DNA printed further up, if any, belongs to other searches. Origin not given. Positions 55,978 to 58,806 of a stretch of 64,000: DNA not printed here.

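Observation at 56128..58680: Housekeeping primase DnaG fused to an N-terminal DUF4062 (TIR-like) domain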

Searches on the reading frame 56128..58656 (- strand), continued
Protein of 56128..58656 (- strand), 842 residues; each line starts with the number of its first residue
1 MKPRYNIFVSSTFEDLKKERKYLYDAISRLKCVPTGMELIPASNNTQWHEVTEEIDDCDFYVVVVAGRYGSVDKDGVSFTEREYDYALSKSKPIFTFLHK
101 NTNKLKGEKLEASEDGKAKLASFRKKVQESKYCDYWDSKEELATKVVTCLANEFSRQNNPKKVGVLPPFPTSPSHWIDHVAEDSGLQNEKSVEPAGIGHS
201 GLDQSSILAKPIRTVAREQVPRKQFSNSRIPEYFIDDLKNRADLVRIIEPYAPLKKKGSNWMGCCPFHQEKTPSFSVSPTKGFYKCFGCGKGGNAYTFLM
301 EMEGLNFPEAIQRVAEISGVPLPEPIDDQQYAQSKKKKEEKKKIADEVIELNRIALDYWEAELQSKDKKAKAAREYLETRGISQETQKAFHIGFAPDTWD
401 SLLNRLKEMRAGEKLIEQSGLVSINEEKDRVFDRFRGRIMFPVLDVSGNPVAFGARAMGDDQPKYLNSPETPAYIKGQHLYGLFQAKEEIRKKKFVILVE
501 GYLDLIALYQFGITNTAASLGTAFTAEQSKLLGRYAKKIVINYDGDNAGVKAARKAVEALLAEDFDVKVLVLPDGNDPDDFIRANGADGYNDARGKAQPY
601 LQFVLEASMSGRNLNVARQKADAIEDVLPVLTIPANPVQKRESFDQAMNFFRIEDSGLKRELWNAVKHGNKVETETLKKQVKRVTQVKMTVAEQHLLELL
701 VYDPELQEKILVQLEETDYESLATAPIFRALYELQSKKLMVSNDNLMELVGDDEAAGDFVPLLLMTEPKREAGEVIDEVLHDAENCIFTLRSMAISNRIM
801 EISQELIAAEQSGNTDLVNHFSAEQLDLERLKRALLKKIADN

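Call 73: find_homologous_proteins(query=A4, max_evalue=1e-50)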
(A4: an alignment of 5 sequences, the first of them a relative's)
Query A4 (5 sequences) (841 aa, profile of the alignment): 7995 proteins with E <= 1e-50 among 8000 candidates; the best 120 are listed.
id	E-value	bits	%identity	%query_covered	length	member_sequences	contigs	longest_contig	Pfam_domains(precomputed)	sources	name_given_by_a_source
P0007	0.0e+0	1718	100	100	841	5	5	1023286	PF08275.18,PF13155.13,PF01807.26,PF13662.13,PF13271.12,PF10410.15,PF01751.29,PF13362.13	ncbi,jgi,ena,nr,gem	ncbi:MAG TPA: DNA primase [Pyrinomonadaceae bacterium]|nr:DNA primase [Pyrinomonadaceae bacterium]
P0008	0.0e+0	1636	70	100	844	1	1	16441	PF08275.18,PF13155.13,PF01807.26,PF13662.13,PF13271.12,PF10410.15,PF01751.29,PF13362.13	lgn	-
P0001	0.0e+0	1628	59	100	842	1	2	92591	PF08275.18,PF13155.13,PF01807.26,PF13662.13,PF13271.12,PF01751.29,PF13362.13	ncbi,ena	-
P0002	0.0e+0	1595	58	99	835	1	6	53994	PF08275.18,PF13155.13,PF01807.26,PF13662.13,PF13271.12,PF01751.29,PF13362.13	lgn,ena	-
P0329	0.0e+0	1313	94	73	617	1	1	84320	PF08275.18,PF13155.13,PF01807.26,PF13662.13,PF01751.29,PF13362.13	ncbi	ncbi:MAG: DNA primase [Pyrinomonadaceae bacterium]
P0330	0.0e+0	1306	95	73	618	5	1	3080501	PF08275.18,PF13155.13,PF01807.26,PF13662.13,PF10410.15,PF01751.29,PF13362.13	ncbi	ncbi:MAG: DNA primase [Pyrinomonadaceae bacterium]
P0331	0.0e+0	1304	94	73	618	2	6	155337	PF08275.18,PF13155.13,PF01807.26,PF13662.13,PF10410.15,PF00772.27,PF01751.29,PF13362.13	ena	-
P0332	0.0e+0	1279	84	73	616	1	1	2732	PF08275.18,PF13155.13,PF01807.26,PF13662.13,PF10410.15,PF00772.27,PF01751.29,PF13362.13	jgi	-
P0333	0.0e+0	1263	82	73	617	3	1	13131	PF08275.18,PF13155.13,PF01807.26,PF13662.13,PF10410.15,PF01751.29,PF13362.13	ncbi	ncbi:MAG: DNA primase [Pyrinomonadaceae bacterium]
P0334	0.0e+0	1263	83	73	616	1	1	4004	PF08275.18,PF13155.13,PF01807.26,PF13662.13,PF01751.29,PF13362.13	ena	-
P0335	0.0e+0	1263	84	73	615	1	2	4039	PF08275.18,PF13155.13,PF01807.26,PF13662.13,PF10410.15,PF00772.27,PF01751.29,PF13362.13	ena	-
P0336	0.0e+0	1262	83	73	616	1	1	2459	PF08275.18,PF13155.13,PF01807.26,PF13662.13,PF10410.15,PF00772.27,PF01751.29,PF13362.13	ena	-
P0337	0.0e+0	1261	82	73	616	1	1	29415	PF08275.18,PF13155.13,PF01807.26,PF13662.13,PF10410.15,PF00772.27,PF01751.29,PF13362.13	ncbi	-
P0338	0.0e+0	1259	81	73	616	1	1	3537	PF08275.18,PF13155.13,PF01807.26,PF13662.13,PF00772.27,PF01751.29,PF13362.13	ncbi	ncbi:MAG: DNA primase [Pyrinomonadaceae bacterium]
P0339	0.0e+0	1259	83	73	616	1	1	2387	PF08275.18,PF13155.13,PF01807.26,PF13662.13,PF01751.29,PF13362.13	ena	-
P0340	0.0e+0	1259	80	73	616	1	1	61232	PF08275.18,PF13155.13,PF01807.26,PF13662.13,PF10410.15,PF01751.29,PF13362.13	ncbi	-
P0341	0.0e+0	1257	80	73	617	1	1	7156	PF08275.18,PF13155.13,PF01807.26,PF13662.13,PF10410.15,PF00772.27,PF01751.29,PF13362.13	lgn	-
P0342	0.0e+0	1254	80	73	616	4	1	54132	PF08275.18,PF13155.13,PF01807.26,PF13662.13,PF01751.29,PF13362.13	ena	-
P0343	0.0e+0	1252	81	73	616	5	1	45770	PF08275.18,PF13155.13,PF01807.26,PF13662.13,PF10410.15,PF01751.29,PF13362.13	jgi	-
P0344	0.0e+0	1251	82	73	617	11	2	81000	PF08275.18,PF13155.13,PF01807.26,PF13662.13,PF10410.15,PF00772.27,PF01751.29,PF13362.13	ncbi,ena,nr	ncbi:MAG TPA: DNA primase [Pyrinomonadaceae bacterium]|nr:DNA primase [Pyrinomonadaceae bacterium]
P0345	0.0e+0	1250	88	73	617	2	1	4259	PF08275.18,PF13155.13,PF01807.26,PF13662.13,PF10410.15,PF01751.29,PF13362.13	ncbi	-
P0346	0.0e+0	1250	81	73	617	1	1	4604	PF08275.18,PF13155.13,PF01807.26,PF13662.13,PF00772.27,PF01751.29,PF13362.13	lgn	-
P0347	0.0e+0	1250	81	73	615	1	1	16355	PF08275.18,PF13155.13,PF01807.26,PF13662.13,PF00772.27,PF01751.29,PF13362.13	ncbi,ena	-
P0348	0.0e+0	1248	80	73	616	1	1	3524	PF08275.18,PF13155.13,PF01807.26,PF13662.13,PF10410.15,PF01751.29,PF13362.13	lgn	-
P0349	0.0e+0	1247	79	73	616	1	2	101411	PF08275.18,PF13155.13,PF01807.26,PF13662.13,PF01751.29,PF13362.13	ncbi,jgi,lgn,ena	-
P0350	0.0e+0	1246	79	73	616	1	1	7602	PF08275.18,PF13155.13,PF01807.26,PF13662.13,PF10410.15,PF01751.29,PF13362.13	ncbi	-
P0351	0.0e+0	1246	79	73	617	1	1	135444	PF08275.18,PF13155.13,PF01807.26,PF13662.13,PF00772.27,PF01751.29,PF13362.13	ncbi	ncbi:MAG: DNA primase [Pyrinomonadaceae bacterium]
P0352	0.0e+0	1246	80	73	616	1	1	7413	PF08275.18,PF13155.13,PF01807.26,PF13662.13,PF10410.15,PF01751.29,PF13362.13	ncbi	-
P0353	0.0e+0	1246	80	73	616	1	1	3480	PF08275.18,PF13155.13,PF01807.26,PF13662.13,PF10410.15,PF01751.29,PF13362.13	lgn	-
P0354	0.0e+0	1245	79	73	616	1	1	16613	PF08275.18,PF13155.13,PF01807.26,PF13662.13,PF10410.15,PF01751.29,PF13362.13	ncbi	-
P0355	0.0e+0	1245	80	73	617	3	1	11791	PF08275.18,PF13155.13,PF01807.26,PF13662.13,PF10410.15,PF01751.29,PF13362.13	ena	-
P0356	0.0e+0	1243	82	73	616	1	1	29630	PF08275.18,PF13155.13,PF01807.26,PF13662.13,PF10410.15,PF01751.29,PF13362.13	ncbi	-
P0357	0.0e+0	1243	79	73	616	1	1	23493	PF08275.18,PF13155.13,PF01807.26,PF13662.13,PF10410.15,PF01751.29,PF13362.13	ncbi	ncbi:DNA primase [soil metagenome]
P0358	0.0e+0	1241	80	73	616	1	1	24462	PF08275.18,PF13155.13,PF01807.26,PF13662.13,PF10410.15,PF01751.29,PF13362.13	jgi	jgi:DNA primase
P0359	0.0e+0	1239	79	73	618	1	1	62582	PF08275.18,PF13155.13,PF01807.26,PF13662.13,PF10410.15,PF01751.29,PF13362.13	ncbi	-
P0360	0.0e+0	1239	79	73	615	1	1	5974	PF08275.18,PF13155.13,PF01807.26,PF13662.13,PF10410.15,PF00772.27,PF01751.29,PF13362.13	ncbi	-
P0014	0.0e+0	1238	67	73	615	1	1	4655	PF08275.18,PF13155.13,PF01807.26,PF13662.13,PF01751.29,PF13362.13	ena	-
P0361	0.0e+0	1238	78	73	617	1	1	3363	PF08275.18,PF13155.13,PF01807.26,PF13662.13,PF10410.15,PF00772.27,PF01751.29,PF13362.13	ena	-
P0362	0.0e+0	1238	84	73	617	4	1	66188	PF08275.18,PF13155.13,PF01807.26,PF13662.13,PF10410.15,PF00772.27,PF01751.29,PF13362.13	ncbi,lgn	-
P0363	0.0e+0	1237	85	73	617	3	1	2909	PF08275.18,PF13155.13,PF01807.26,PF13662.13,PF10410.15,PF01751.29,PF13362.13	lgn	-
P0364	0.0e+0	1237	79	73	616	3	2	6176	PF08275.18,PF13155.13,PF01807.26,PF13662.13,PF01751.29,PF13362.13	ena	-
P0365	0.0e+0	1237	80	73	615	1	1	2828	PF08275.18,PF13155.13,PF01807.26,PF13662.13,PF10410.15,PF00772.27,PF01751.29,PF13362.13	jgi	-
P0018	0.0e+0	1236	67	73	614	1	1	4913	PF08275.18,PF13155.13,PF01807.26,PF13662.13,PF01751.29,PF13362.13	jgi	jgi:DNA primase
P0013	0.0e+0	1236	65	73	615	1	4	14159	PF08275.18,PF13155.13,PF01807.26,PF13662.13,PF01751.29,PF13362.13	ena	-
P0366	0.0e+0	1235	79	73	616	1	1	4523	PF08275.18,PF13155.13,PF01807.26,PF13662.13,PF01751.29,PF13362.13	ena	-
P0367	0.0e+0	1235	80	73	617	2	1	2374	PF08275.18,PF13155.13,PF01807.26,PF13662.13,PF10410.15,PF00772.27,PF01751.29,PF13362.13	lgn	-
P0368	0.0e+0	1235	79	73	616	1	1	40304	PF08275.18,PF13155.13,PF01807.26,PF13662.13,PF10410.15,PF01751.29,PF13362.13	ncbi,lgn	-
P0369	0.0e+0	1234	79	73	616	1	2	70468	PF08275.18,PF13155.13,PF01807.26,PF13662.13,PF00772.27,PF01751.29,PF13362.13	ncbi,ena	-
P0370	0.0e+0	1234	79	73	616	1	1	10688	PF08275.18,PF13155.13,PF01807.26,PF13662.13,PF10410.15,PF00772.27,PF01751.29,PF13362.13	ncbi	-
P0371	0.0e+0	1234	79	73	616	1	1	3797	PF08275.18,PF13155.13,PF01807.26,PF13662.13,PF10410.15,PF01751.29,PF13362.13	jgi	jgi:DNA primase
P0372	0.0e+0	1233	79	73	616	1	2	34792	PF08275.18,PF13155.13,PF01807.26,PF13662.13,PF01751.29,PF13362.13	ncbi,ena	-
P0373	0.0e+0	1233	79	73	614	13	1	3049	PF08275.18,PF13155.13,PF01807.26,PF13662.13,PF00772.27,PF01751.29,PF13362.13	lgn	-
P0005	0.0e+0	1233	66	73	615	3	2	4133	PF08275.18,PF13155.13,PF01807.26,PF13662.13,PF01751.29,PF13362.13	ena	-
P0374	0.0e+0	1233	79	73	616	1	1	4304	PF08275.18,PF13155.13,PF01807.26,PF13662.13,PF01751.29,PF13362.13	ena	-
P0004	0.0e+0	1232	67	73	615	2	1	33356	PF08275.18,PF13155.13,PF01807.26,PF13662.13,PF01751.29,PF13362.13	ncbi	-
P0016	0.0e+0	1232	65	73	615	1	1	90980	PF08275.18,PF13155.13,PF01807.26,PF13662.13,PF10410.15,PF01751.29,PF13362.13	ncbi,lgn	-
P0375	0.0e+0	1231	79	73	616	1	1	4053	PF08275.18,PF13155.13,PF01807.26,PF13662.13,PF00772.27,PF01751.29,PF13362.13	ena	-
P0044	0.0e+0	1231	66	73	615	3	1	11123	PF08275.18,PF13155.13,PF01807.26,PF13662.13,PF01751.29,PF13362.13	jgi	jgi:DNA primase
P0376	0.0e+0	1230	80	73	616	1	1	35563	PF08275.18,PF13155.13,PF01807.26,PF13662.13,PF01751.29,PF13362.13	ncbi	-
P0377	0.0e+0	1229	79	73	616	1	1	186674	PF08275.18,PF13155.13,PF01807.26,PF13662.13,PF00772.27,PF01751.29,PF13362.13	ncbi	-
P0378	0.0e+0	1228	78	73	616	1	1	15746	PF08275.18,PF13155.13,PF01807.26,PF13662.13,PF10410.15,PF01751.29,PF13362.13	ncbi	-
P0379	0.0e+0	1228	84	73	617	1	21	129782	PF08275.18,PF13155.13,PF01807.26,PF13662.13,PF00772.27,PF01751.29,PF13362.13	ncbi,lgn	-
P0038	0.0e+0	1228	66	73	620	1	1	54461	PF08275.18,PF13155.13,PF01807.26,PF13662.13,PF01751.29,PF13362.13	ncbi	ncbi:MAG: DNA primase [Pyrinomonadaceae bacterium]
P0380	0.0e+0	1228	79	73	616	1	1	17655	PF08275.18,PF13155.13,PF01807.26,PF13662.13,PF00772.27,PF01751.29,PF13362.13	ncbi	-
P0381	0.0e+0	1228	78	73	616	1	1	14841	PF08275.18,PF13155.13,PF01807.26,PF13662.13,PF10410.15,PF01751.29,PF13362.13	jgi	jgi:DNA primase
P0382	0.0e+0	1228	77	73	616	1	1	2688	PF08275.18,PF13155.13,PF01807.26,PF13662.13,PF01751.29,PF13362.13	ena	-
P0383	0.0e+0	1227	77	73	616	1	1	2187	PF08275.18,PF13155.13,PF01807.26,PF13662.13,PF00772.27,PF01751.29,PF13362.13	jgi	jgi:DNA primase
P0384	0.0e+0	1227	78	73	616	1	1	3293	PF08275.18,PF13155.13,PF01807.26,PF13662.13,PF10410.15,PF01751.29,PF13362.13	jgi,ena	-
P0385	0.0e+0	1227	79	73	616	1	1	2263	PF08275.18,PF13155.13,PF01807.26,PF13662.13,PF00772.27,PF01751.29,PF13362.13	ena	-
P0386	0.0e+0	1227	77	73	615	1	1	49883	PF08275.18,PF13155.13,PF01807.26,PF13662.13,PF10410.15,PF00772.27,PF01751.29,PF13362.13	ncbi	-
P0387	0.0e+0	1227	81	73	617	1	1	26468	PF08275.18,PF13155.13,PF01807.26,PF13662.13,PF01751.29,PF13362.13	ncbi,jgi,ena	jgi:DNA primase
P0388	0.0e+0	1225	78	73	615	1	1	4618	PF08275.18,PF13155.13,PF01807.26,PF13662.13,PF10410.15,PF00772.27,PF01751.29,PF13362.13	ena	-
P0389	0.0e+0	1225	77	73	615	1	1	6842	PF08275.18,PF13155.13,PF01807.26,PF13662.13,PF10410.15,PF00772.27,PF01751.29,PF13362.13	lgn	-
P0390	0.0e+0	1225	79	73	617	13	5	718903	PF08275.18,PF13155.13,PF01807.26,PF13662.13,PF10410.15,PF00772.27,PF01751.29,PF13362.13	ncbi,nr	ncbi:MAG: DNA primase [Pyrinomonadaceae bacterium]|nr:DNA primase [Acidobacteriota bacterium] MBK793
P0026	0.0e+0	1224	66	73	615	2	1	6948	PF08275.18,PF13155.13,PF01807.26,PF13662.13,PF01751.29,PF13362.13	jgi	jgi:DNA primase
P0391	0.0e+0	1224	79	73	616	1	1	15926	PF08275.18,PF13155.13,PF01807.26,PF13662.13,PF10410.15,PF00772.27,PF01751.29,PF13362.13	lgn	-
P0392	0.0e+0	1223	79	73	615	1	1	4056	PF08275.18,PF13155.13,PF01807.26,PF13662.13,PF01751.29,PF13362.13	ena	-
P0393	0.0e+0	1222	80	73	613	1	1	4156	PF08275.18,PF13155.13,PF01807.26,PF13662.13,PF10410.15,PF01751.29,PF13362.13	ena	-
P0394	0.0e+0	1220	78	73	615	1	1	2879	PF08275.18,PF13155.13,PF01807.26,PF13662.13,PF00772.27,PF01751.29,PF13362.13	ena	-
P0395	0.0e+0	1220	78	73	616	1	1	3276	PF08275.18,PF13155.13,PF01807.26,PF13662.13,PF00772.27,PF01751.29,PF13362.13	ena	-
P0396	0.0e+0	1219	77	73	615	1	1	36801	PF08275.18,PF13155.13,PF01807.26,PF13662.13,PF10410.15,PF00772.27,PF01751.29,PF13362.13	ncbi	ncbi:MAG: DNA primase [Acidobacteriota bacterium]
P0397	0.0e+0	1218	77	73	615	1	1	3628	PF08275.18,PF13155.13,PF01807.26,PF13662.13,PF10410.15,PF01751.29,PF13362.13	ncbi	-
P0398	0.0e+0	1218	81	73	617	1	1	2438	PF08275.18,PF13155.13,PF01807.26,PF13662.13,PF10410.15,PF00772.27,PF01751.29,PF13362.13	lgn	-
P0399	0.0e+0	1218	79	73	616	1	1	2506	PF08275.18,PF13155.13,PF01807.26,PF13662.13,PF00772.27,PF01751.29,PF13362.13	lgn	-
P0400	0.0e+0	1217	78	73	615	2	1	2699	PF08275.18,PF13155.13,PF01807.26,PF13662.13,PF10410.15,PF00772.27,PF01751.29,PF13362.13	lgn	-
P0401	0.0e+0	1217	79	73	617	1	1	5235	PF08275.18,PF13155.13,PF01807.26,PF13662.13,PF10410.15,PF01751.29,PF13362.13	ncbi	ncbi:MAG: DNA primase [Pyrinomonadaceae bacterium]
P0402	0.0e+0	1217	78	73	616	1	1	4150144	PF08275.18,PF13155.13,PF01807.26,PF13662.13,PF10410.15,PF01751.29,PF13362.13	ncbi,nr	ncbi:MAG: DNA primase [Chloracidobacterium sp.]|nr:DNA primase [Chloracidobacterium sp.]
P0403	0.0e+0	1217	77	73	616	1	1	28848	PF08275.18,PF13155.13,PF01807.26,PF13662.13,PF10410.15,PF01751.29,PF13362.13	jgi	-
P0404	0.0e+0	1216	78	73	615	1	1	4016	PF08275.18,PF13155.13,PF01807.26,PF13662.13,PF00772.27,PF01751.29,PF13362.13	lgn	-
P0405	0.0e+0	1216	78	73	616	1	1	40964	PF08275.18,PF13155.13,PF01807.26,PF13662.13,PF10410.15,PF01751.29,PF13362.13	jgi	-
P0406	0.0e+0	1216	79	73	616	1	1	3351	PF08275.18,PF13155.13,PF01807.26,PF13662.13,PF10410.15,PF01751.29,PF13362.13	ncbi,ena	-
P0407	0.0e+0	1215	78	73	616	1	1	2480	PF08275.18,PF13155.13,PF01807.26,PF13662.13,PF10410.15,PF00772.27,PF01751.29,PF13362.13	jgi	jgi:DNA primase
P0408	0.0e+0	1214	78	73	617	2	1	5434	PF08275.18,PF13155.13,PF01807.26,PF13662.13,PF01751.29,PF13362.13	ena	-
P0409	0.0e+0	1214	77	73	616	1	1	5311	PF08275.18,PF13155.13,PF01807.26,PF13662.13,PF10410.15,PF01751.29,PF13362.13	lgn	-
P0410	0.0e+0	1214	77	73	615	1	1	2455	PF08275.18,PF13155.13,PF01807.26,PF13662.13,PF10410.15,PF01751.29,PF13362.13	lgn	-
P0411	0.0e+0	1214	78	73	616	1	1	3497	PF08275.18,PF13155.13,PF01807.26,PF13662.13,PF10410.15,PF01751.29,PF13362.13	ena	-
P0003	0.0e+0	1214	66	72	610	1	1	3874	PF08275.18,PF13155.13,PF01807.26,PF13662.13,PF01751.29,PF13362.13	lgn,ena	-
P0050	0.0e+0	1213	67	73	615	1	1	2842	PF08275.18,PF13155.13,PF01807.26,PF13662.13,PF01751.29,PF13362.13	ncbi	-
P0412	0.0e+0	1213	76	73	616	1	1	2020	PF08275.18,PF13155.13,PF01807.26,PF13662.13,PF00772.27,PF01751.29,PF13362.13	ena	-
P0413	0.0e+0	1210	78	73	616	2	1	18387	PF08275.18,PF13155.13,PF01807.26,PF13662.13,PF01751.29,PF13362.13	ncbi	-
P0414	0.0e+0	1210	78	73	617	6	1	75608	PF08275.18,PF13155.13,PF01807.26,PF13662.13,PF00772.27,PF01751.29,PF13362.13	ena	-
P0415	0.0e+0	1209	78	73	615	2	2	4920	PF08275.18,PF13155.13,PF01807.26,PF13662.13,PF10410.15,PF00772.27,PF01751.29,PF13362.13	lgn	-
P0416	0.0e+0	1208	81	73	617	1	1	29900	PF08275.18,PF13155.13,PF01807.26,PF13662.13,PF10410.15,PF00772.27,PF01751.29,PF13362.13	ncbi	-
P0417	0.0e+0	1208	80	73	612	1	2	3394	PF08275.18,PF13155.13,PF01807.26,PF13662.13,PF10410.15,PF00772.27,PF01751.29,PF13362.13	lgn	-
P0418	0.0e+0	1206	76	73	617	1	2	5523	PF08275.18,PF13155.13,PF01807.26,PF13662.13,PF01751.29,PF13362.13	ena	-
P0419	0.0e+0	1206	78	73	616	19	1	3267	PF08275.18,PF13155.13,PF01807.26,PF13662.13,PF10410.15,PF00772.27,PF01751.29,PF13362.13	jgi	-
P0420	0.0e+0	1206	77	73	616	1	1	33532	PF08275.18,PF13155.13,PF01807.26,PF13662.13,PF10410.15,PF01751.29,PF13362.13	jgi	jgi:DNA primase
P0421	0.0e+0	1206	78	73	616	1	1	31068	PF08275.18,PF13155.13,PF01807.26,PF13662.13,PF01751.29,PF13362.13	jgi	jgi:DNA primase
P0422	0.0e+0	1205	78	73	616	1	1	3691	PF08275.18,PF13155.13,PF01807.26,PF13662.13,PF10410.15,PF00772.27,PF01751.29,PF13362.13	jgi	jgi:DNA primase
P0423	0.0e+0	1205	77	73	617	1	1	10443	PF08275.18,PF13155.13,PF01807.26,PF13662.13,PF01751.29,PF13362.13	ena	-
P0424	0.0e+0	1202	78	73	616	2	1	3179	PF08275.18,PF13155.13,PF01807.26,PF13662.13,PF10410.15,PF01751.29,PF13362.13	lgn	-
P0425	0.0e+0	1202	76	73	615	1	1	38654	PF08275.18,PF13155.13,PF01807.26,PF13662.13,PF10410.15,PF01751.29,PF13362.13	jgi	jgi:DNA primase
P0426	0.0e+0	1202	77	73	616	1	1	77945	PF08275.18,PF13155.13,PF01807.26,PF13662.13,PF01751.29,PF13362.13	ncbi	ncbi:MAG: DNA primase [Pyrinomonadaceae bacterium]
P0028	0.0e+0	1200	65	73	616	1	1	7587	PF08275.18,PF13155.13,PF01807.26,PF13662.13,PF01751.29,PF13362.13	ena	-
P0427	0.0e+0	1200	78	73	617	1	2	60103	PF08275.18,PF13155.13,PF01807.26,PF13662.13,PF10410.15,PF00772.27,PF01751.29,PF13362.13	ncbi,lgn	ncbi:MAG: DNA primase [Pyrinomonadaceae bacterium]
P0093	0.0e+0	1199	65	73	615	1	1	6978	PF08275.18,PF13155.13,PF01807.26,PF13662.13,PF10410.15,PF01751.29,PF13362.13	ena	-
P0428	0.0e+0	1199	77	73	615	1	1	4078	PF08275.18,PF13155.13,PF01807.26,PF13662.13,PF10410.15,PF00772.27,PF01751.29,PF13362.13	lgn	-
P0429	0.0e+0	1197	78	73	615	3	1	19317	PF08275.18,PF13155.13,PF01807.26,PF13662.13,PF01751.29,PF13362.13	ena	-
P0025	0.0e+0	1197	68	73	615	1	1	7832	PF08275.18,PF13155.13,PF01807.26,PF13662.13,PF10410.15,PF01751.29,PF13362.13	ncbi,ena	-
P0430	0.0e+0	1197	77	73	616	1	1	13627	PF08275.18,PF13155.13,PF01807.26,PF13662.13,PF10410.15,PF00772.27,PF01751.29,PF13362.13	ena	-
